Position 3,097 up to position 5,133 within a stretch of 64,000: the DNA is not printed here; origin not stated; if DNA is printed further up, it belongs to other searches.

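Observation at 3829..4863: About 200-bp direct repeats inside hsdS flanking the variable domains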

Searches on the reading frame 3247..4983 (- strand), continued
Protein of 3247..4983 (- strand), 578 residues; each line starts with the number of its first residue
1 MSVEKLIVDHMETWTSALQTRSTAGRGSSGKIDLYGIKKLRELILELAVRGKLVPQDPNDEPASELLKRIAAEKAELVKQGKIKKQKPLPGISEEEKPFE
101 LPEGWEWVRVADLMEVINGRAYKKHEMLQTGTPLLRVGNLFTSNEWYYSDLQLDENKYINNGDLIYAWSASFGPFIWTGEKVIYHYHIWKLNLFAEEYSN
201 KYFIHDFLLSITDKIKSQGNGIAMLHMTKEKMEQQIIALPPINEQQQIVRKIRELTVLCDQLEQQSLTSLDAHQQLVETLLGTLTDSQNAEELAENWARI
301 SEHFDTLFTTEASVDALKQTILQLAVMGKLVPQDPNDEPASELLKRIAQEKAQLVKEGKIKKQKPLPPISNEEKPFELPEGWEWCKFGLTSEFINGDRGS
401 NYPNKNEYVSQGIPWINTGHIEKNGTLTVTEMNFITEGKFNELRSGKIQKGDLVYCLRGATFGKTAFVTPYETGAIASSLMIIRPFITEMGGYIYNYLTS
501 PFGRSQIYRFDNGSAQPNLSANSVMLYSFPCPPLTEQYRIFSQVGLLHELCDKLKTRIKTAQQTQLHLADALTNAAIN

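Call 65: fold_search(model_id=the predicted structure, library=pdb)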
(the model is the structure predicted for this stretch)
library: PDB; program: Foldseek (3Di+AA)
matches with E <= 10: 45; with E <= 0.001: 14
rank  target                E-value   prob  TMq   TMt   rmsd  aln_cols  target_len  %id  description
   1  7vru_C                1.6e-17  1.00  0.31  0.46  11.9       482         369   14  Crystal structure of PacII_M1M2S-DNA-SAH complex (released 2022-11-30)
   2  7vs4_C                3.9e-17  1.00  0.32  0.47  12.1       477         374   14  Crystal structure of PacII_M1M2S-DNA(m6A)-SAH complex (released 2022-11-30)
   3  1yf2_A                2.9e-16  1.00  0.34  0.45  11.2       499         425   16  Three-dimensional structure of DNA sequence specificity (S) subunit of a type I restriction-modification enzyme and it (released 2005-02-15)
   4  3okg_B                7.9e-15  1.00  0.38  0.51  10.7       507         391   17  Crystal structure of HsdS subunit from Thermoanaerobacter tengcongensis (released 2011-05-25)
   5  1ydx                  1.2e-14  1.00  0.25  0.37  15.6       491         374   13  Crystal structure of Type-I restriction-modification system S subunit from M. genitalium (released 2005-08-23)
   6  2y7c_A                1.6e-14  1.00  0.37  0.43  10.9       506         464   15  Atomic model of the Ocr-bound methylase complex from the Type I restriction-modification enzyme EcoKI (M2S1). Based on (released 2011-02-09)
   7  3okg_A                2.8e-14  1.00  0.35  0.47  11.2       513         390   17  Crystal structure of HsdS subunit from Thermoanaerobacter tengcongensis (released 2011-05-25)
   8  5ybb_D                3.3e-14  1.00  0.46  0.63   8.5       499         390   16  Structural basis underlying complex assembly andconformational transition of the type I R-M system (released 2017-11-29)
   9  8w0p_C                1.2e-11  1.00  0.25  0.30  17.5       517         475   14  BsaXI -- Type IIB R-M system (released 2024-10-30)
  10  8vsr_D                5.6e-09  1.00  0.26  0.73   4.5       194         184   18  Co-crystal structure of Prx with Esub1 (released 2024-12-25)
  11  8vsr_B                7.3e-09  1.00  0.26  0.73   4.4       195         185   18  Co-crystal structure of Prx with Esub1 (released 2024-12-25)
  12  7bst_A                3.8e-08  1.00  0.31  0.42  14.9       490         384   13  EcoR124I-Ocr in the Intermediate State (released 2020-05-27)
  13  8vsq_A                8.1e-08  1.00  0.25  0.68   5.1       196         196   19  Crystal structure of Esub1 (released 2025-01-08)
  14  7eew_A                9.8e-07  1.00  0.25  0.24  20.7       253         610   15  Crystal structure of the intact MTase from Vibrio vulnificus YJ016 in complex with the DNA-mimicking Ocr protein and t (released 2022-03-23)
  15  8vpg_A                5.8e-03  0.99  0.19  0.20  12.7       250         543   12  CamA Adenine Methyltransferase Complexed to Cognate Substrate DNA and Containing Quinoline-based SGI-1027 Analog 455 (released 2024-09-25)
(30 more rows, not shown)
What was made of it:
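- On Type I R-M specificity subunit (HsdS): Foldseek hits 7vru, 1yf2, 3okg, 5ybb, 2y7c at E down to 1.6e-17 (call 65).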

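Call 66: find_related_loci(query=A2, collection=genome_contigs, flank=3500)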
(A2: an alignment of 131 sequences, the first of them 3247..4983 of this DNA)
Query A2 (578 aa) in genome_contigs; peptide patterns used: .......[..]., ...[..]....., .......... (x = any residue, [..] = any of these).
600 stretches matched a pattern (row limit reached: there are more); 583 encode a relative of the query (tblastn E <= 1e-3); the best 80 are kept; 80 distinct loci.
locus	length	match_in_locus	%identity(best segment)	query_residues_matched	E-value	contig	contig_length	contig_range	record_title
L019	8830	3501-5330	54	1-577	0e+0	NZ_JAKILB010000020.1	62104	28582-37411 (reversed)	Shewanella pneumatophori strain KCTC 23973 contig00020, whole genome shotgun sequence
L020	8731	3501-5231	54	1-576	0e+0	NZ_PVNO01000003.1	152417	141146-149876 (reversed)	Alteromonas gracilis strain 9a2 307, whole genome shotgun sequence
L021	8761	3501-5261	66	1-578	0e+0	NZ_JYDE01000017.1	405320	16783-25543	Rahnella inusitata strain DSM 30078 Rahnella_gaviniae_DSM_30078_contig_17, whole genome shotgun sequence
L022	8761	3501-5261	52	1-578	9e-179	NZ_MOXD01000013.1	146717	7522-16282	Serratia oryzae strain J11-6 NODE_13_length_146717_cov_52.4814, whole genome shotgun sequence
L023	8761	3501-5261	53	1-578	2e-177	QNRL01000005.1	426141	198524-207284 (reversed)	Pseudocitrobacter faecalis strain DSM 27453 Ga0244571_105, whole genome shotgun sequence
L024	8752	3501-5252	51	1-578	2e-167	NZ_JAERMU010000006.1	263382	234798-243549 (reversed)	Cedecea sulfonylureivorans strain LAM2020 LMT5_ctg006, whole genome shotgun sequence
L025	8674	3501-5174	51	34-578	6e-163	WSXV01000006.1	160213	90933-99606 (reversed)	MAG: Desulfobulbaceae bacterium isolate X3_MetaBAT.10 scaffold_67, whole genome shotgun sequence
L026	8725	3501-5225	47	1-578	3e-161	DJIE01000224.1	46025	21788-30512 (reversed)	MAG TPA_asm: Salinisphaera sp. UBA6602 UBA6602_contig_7732, whole genome shotgun sequence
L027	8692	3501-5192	52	1-578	5e-161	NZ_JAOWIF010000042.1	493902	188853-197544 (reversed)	Citrobacter sp. Cu233 235, whole genome shotgun sequence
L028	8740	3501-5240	50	1-578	7e-160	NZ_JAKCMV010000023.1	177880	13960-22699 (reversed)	Enterobacter asburiae strain INSAq146 Aq146_contig_23, whole genome shotgun sequence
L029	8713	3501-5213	52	1-578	1e-158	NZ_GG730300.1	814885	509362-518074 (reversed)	Citrobacter youngae ATCC 29220 Scfld1, whole genome shotgun sequence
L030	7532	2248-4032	49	1-578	8e-159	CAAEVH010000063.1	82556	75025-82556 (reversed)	MAG TPA_asm: uncultured Raoultella sp., isolate HGM20637, WGS project CAAEVH010000000 data, contig: ERS608581_38_k95_829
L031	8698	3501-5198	52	1-578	2e-158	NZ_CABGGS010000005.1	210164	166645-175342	Klebsiella spallanzanii isolate SB6411, whole genome shotgun sequence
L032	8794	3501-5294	48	1-578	8e-156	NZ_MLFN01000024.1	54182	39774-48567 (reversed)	Pantoea conspicua strain LMG 24534 Contig0024_, whole genome shotgun sequence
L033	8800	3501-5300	48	2-577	4e-171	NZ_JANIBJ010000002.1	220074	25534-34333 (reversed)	Methylomonas sp. SURF-2 SURF2.00002, whole genome shotgun sequence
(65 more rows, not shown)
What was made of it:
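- The repeat is present in at least 583 loci from many phyla (call 66).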
